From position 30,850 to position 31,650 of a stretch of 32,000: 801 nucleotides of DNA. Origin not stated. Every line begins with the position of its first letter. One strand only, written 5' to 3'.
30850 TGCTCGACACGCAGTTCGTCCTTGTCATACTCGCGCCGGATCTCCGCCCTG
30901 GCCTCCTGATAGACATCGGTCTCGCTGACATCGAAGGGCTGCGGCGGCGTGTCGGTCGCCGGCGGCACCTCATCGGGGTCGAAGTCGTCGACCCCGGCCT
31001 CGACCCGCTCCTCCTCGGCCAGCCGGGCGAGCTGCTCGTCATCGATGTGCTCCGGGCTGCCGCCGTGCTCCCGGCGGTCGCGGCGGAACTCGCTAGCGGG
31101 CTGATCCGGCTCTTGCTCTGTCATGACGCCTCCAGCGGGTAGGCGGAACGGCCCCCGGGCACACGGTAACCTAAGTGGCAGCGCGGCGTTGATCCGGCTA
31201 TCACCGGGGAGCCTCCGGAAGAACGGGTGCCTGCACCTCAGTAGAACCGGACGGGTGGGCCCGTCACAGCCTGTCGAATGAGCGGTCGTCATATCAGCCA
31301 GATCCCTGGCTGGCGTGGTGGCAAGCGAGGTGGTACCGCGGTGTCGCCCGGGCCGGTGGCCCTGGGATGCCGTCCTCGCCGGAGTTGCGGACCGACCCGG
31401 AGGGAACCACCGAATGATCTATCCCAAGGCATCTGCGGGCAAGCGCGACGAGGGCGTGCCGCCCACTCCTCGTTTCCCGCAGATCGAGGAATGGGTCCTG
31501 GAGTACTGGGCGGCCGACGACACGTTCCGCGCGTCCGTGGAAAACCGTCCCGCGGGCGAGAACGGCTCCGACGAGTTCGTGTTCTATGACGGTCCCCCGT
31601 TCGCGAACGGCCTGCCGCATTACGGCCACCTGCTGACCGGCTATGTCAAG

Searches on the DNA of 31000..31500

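Call 10: search_rna_families(source=window, start=31000, end=31500, threshold=evalue, max_evalue=10, show_alignments=1)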
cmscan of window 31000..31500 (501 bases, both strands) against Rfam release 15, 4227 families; matches with E-value up to 10: 1.
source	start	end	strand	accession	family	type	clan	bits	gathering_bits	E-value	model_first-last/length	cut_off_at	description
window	31013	31046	-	RF01273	sR34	Gene; snRNA; snoRNA; CD-box;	-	13.8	40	7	1-54/54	no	Small nucleolar RNA sR34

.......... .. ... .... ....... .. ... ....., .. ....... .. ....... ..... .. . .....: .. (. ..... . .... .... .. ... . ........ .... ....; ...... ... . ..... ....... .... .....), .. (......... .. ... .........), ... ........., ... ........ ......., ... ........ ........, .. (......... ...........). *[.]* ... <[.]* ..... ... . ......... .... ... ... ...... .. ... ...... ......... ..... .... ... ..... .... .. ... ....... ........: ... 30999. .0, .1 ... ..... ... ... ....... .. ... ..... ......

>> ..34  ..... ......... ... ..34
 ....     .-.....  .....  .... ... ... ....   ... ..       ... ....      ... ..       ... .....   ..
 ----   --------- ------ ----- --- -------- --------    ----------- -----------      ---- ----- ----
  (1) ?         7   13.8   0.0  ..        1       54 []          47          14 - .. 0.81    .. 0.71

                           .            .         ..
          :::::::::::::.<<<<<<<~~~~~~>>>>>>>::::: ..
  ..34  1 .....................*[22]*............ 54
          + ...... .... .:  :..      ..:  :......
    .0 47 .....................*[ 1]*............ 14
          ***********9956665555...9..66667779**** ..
